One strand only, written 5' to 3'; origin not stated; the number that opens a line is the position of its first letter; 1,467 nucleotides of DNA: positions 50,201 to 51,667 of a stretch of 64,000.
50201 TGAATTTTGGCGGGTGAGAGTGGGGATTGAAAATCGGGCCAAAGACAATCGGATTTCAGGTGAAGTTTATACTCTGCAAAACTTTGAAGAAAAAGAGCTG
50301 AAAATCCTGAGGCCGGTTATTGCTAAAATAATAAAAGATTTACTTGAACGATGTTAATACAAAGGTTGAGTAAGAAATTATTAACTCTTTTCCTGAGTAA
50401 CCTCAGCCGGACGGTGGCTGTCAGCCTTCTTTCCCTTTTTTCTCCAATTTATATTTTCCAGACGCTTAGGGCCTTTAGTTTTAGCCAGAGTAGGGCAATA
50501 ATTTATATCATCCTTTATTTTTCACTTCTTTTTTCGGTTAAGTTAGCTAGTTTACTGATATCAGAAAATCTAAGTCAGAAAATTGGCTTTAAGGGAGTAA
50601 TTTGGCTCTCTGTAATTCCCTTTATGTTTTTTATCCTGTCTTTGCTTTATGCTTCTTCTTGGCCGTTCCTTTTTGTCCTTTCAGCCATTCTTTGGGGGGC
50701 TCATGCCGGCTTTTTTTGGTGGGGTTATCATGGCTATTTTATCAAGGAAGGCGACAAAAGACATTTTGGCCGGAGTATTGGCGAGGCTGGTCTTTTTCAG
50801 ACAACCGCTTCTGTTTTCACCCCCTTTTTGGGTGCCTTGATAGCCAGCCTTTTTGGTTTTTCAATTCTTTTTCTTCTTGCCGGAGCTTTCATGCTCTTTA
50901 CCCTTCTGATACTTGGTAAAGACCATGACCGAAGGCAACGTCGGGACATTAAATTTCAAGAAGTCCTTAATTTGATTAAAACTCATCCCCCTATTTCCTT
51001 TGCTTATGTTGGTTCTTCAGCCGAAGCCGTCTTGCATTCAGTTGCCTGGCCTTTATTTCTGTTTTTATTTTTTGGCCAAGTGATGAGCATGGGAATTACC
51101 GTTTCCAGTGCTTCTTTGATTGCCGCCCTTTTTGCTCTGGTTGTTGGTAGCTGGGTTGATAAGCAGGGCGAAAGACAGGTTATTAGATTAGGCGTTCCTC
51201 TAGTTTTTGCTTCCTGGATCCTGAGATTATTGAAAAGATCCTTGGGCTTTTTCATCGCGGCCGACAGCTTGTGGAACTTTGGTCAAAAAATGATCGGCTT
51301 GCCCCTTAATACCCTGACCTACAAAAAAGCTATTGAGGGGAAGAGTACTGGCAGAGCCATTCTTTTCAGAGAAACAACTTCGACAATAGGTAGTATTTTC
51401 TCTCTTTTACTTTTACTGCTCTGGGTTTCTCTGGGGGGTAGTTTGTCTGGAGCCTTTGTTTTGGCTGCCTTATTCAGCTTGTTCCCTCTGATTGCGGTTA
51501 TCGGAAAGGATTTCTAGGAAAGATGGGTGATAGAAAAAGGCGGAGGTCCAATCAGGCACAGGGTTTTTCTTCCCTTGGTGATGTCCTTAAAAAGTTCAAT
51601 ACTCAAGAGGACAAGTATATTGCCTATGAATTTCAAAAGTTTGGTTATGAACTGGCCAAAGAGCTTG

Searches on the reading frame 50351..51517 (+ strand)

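Call 81: search_protein_families(library=pfam, proteins=[window:50351-51517:+], max_evalue=0.00001)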
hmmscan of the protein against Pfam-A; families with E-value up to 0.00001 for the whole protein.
window:50351-51517:+ (388 aa): 1 family
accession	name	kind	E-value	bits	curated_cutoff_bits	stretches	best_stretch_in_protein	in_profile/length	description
PF07690.21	MFS_1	-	9.6e-17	61.4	33.4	1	14-325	2-321/347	Major Facilitator Superfamily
